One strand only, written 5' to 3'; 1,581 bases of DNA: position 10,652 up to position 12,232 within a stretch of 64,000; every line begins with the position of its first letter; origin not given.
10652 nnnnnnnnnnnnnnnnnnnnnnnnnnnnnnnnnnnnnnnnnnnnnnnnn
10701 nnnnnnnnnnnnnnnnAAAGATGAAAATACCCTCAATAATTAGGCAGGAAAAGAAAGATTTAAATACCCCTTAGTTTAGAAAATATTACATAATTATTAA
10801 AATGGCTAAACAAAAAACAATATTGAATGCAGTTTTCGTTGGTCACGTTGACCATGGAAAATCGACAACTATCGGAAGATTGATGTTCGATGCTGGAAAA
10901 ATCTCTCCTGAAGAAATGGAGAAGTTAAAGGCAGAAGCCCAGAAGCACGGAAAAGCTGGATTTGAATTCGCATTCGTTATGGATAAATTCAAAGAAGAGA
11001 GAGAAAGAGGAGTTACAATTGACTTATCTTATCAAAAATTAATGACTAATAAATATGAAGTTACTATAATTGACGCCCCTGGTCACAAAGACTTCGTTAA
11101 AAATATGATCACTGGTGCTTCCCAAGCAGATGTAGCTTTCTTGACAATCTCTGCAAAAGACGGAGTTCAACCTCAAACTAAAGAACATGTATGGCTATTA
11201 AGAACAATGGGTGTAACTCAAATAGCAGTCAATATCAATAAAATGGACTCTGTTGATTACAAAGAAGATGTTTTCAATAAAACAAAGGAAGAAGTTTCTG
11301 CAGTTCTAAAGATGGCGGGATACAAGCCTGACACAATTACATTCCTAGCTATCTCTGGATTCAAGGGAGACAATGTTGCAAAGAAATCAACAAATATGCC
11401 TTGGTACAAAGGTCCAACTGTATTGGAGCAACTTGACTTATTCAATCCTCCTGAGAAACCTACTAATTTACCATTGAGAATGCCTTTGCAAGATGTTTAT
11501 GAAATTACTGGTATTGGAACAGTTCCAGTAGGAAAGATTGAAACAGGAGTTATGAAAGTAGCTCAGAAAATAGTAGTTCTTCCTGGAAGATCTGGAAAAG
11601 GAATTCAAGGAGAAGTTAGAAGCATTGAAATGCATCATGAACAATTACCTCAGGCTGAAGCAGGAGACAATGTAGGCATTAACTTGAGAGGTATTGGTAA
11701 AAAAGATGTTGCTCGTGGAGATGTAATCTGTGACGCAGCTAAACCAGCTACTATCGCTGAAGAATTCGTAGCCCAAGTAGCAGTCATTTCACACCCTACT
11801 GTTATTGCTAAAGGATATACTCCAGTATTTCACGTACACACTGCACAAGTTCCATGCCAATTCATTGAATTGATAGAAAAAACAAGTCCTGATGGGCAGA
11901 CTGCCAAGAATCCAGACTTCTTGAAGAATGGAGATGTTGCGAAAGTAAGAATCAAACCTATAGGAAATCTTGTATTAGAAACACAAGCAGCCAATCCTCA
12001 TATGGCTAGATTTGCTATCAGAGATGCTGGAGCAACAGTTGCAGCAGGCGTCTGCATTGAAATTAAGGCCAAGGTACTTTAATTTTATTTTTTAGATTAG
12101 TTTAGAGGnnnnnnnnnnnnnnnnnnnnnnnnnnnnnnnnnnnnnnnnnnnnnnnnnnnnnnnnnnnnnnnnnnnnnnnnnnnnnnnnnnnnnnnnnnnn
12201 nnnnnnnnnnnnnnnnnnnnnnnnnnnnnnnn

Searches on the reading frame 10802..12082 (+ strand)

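Call 79: search_protein_families(library=pfam, proteins=[window:10802-12082:+], max_evalue=0.0001)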
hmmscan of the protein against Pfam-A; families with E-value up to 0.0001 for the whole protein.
window:10802-12082:+ (426 aa): 5 families
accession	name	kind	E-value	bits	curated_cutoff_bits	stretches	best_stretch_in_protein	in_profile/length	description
PF00009.33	GTP_EFTU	-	1.7e-55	188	26.5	1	5-211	1-182/188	Elongation factor Tu GTP binding domain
PF22594.2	GTP-eEF1A_C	-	1.3e-26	93.4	27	1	321-418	1-100/101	GTP-eEF1A C-terminal domain-like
PF03143.23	GTP_EFTU_D3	-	1.8e-26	92.9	27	1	317-421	3-105/106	Elongation factor Tu C-terminal domain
PF03144.31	GTP_EFTU_D2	-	4e-19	69.3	30.3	1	239-310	1-73/73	Elongation factor Tu domain 2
PF01926.29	MMR_HSR1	-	4.2e-06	27.3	21.9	0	62-134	23-101/113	50S ribosome-binding GTPase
